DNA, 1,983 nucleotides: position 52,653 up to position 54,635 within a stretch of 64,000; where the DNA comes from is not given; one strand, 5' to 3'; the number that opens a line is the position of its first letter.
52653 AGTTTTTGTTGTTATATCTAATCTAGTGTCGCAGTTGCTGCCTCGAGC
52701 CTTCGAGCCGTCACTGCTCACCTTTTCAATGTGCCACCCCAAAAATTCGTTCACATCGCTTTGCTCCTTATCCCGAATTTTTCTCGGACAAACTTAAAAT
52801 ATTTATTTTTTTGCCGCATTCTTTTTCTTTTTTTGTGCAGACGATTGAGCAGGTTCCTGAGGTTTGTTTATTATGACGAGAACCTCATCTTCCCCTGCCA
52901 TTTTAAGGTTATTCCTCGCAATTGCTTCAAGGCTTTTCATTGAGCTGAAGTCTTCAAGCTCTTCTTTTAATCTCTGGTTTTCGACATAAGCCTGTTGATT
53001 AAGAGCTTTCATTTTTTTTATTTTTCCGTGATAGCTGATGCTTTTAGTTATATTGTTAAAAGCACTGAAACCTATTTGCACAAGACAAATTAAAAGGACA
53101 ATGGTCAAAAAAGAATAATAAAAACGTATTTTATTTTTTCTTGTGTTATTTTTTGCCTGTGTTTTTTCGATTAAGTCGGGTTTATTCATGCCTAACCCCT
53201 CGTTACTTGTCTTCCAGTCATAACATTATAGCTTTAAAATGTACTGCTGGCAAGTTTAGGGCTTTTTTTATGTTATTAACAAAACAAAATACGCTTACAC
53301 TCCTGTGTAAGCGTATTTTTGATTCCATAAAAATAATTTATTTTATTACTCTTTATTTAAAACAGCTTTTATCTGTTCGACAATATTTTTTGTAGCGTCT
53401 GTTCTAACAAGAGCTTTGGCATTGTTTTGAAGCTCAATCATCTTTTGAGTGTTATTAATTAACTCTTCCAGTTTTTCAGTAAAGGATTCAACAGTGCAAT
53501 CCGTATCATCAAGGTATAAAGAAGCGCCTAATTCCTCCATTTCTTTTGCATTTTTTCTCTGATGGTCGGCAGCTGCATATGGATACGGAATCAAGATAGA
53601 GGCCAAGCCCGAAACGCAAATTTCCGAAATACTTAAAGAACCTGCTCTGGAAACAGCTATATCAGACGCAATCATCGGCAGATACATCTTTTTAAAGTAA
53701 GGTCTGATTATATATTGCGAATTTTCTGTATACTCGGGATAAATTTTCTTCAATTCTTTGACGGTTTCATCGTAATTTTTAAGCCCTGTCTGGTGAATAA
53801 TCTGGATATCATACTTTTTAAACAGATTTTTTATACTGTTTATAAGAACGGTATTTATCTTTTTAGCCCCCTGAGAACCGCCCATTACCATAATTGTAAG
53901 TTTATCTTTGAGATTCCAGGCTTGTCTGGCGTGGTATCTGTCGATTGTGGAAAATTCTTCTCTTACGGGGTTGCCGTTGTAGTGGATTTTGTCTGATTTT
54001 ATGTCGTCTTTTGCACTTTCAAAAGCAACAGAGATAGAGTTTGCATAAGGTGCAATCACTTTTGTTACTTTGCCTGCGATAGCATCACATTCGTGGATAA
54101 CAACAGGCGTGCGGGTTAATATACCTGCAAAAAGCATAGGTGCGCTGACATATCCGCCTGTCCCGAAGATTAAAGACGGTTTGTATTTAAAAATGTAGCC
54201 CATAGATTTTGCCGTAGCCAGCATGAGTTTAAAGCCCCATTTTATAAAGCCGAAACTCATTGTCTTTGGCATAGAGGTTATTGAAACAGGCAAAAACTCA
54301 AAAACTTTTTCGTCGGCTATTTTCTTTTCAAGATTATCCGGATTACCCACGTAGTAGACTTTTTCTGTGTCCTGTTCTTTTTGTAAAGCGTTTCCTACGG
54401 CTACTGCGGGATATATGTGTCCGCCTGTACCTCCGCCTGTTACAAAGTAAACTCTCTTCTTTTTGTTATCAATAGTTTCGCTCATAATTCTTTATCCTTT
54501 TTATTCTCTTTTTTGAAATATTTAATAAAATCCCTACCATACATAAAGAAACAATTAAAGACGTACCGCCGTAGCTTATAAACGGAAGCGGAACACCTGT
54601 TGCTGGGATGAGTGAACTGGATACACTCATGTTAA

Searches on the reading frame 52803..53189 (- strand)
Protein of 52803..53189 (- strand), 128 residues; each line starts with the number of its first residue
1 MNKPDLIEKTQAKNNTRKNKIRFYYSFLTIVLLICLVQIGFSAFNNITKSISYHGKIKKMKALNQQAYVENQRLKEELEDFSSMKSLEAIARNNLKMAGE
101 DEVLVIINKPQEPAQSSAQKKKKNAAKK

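Call 15: search_protein_families(library=pfam, proteins=[window:52803-53189:-])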
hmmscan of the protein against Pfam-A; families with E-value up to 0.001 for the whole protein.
window:52803-53189:- (128 aa): 1 family
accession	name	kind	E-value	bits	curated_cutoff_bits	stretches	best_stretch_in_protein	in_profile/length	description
PF04977.20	DivIC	-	3.2e-08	33.7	28.9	1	33-109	2-79/80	Septum formation initiator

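Call 58: find_encoding_contigs(protein=window:52803-53189:-, flank=1500, max_places=8)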
Protein window:52803-53189:- (128 aa): 23 contigs read that carry it; 4 places shown.
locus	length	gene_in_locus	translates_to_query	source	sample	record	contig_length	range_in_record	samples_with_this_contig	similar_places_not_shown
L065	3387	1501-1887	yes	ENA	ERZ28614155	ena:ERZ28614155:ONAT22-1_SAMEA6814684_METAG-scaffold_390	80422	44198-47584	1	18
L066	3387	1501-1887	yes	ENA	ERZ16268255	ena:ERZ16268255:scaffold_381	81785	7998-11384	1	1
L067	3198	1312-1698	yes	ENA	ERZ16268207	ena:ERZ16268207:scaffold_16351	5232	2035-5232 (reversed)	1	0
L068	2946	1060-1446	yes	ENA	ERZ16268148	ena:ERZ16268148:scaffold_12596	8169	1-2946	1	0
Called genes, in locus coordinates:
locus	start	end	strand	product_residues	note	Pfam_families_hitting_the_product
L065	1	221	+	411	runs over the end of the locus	PF01098:FTSW_RODA_SPOVE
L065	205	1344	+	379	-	PF03033:Glyco_transf_28, PF04101:Glyco_tran_28_C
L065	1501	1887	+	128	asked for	PF04977:DivIC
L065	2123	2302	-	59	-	-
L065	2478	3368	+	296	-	PF28082:ZorA-like_t1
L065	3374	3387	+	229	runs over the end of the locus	PF00691:OmpA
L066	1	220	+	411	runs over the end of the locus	PF01098:FTSW_RODA_SPOVE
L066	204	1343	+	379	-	PF03033:Glyco_transf_28, PF04101:Glyco_tran_28_C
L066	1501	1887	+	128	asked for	PF04977:DivIC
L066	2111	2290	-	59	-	-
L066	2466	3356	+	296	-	PF28082:ZorA-like_t1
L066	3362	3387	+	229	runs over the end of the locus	PF00691:OmpA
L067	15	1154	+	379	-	PF03033:Glyco_transf_28, PF04101:Glyco_tran_28_C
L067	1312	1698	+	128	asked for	PF04977:DivIC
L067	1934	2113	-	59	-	-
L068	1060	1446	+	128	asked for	PF04977:DivIC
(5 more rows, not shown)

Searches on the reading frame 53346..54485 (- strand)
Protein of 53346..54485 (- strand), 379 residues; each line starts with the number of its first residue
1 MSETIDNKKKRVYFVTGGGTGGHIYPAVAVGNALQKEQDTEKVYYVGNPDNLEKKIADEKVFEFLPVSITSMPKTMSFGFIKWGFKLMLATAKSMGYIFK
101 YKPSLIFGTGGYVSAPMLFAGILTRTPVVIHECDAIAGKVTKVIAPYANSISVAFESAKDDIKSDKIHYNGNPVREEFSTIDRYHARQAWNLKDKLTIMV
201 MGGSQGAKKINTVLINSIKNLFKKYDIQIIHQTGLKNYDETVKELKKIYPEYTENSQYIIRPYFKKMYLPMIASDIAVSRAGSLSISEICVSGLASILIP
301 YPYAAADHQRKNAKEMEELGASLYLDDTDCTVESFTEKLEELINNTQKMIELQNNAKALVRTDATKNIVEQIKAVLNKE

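Call 15: search_protein_families(library=pfam, proteins=[window:53346-54485:-])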
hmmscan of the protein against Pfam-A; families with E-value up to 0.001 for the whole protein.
window:53346-54485:- (379 aa): 2 families
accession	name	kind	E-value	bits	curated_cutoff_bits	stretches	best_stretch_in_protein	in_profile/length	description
PF04101.22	Glyco_tran_28_C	-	8.7e-38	130.4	22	1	197-364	1-162/166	Glycosyltransferase family 28 C-terminal domain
PF03033.26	Glyco_transf_28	-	1.1e-29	103.7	26.2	1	14-151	2-137/139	Glycosyltransferase family 28 N-terminal domain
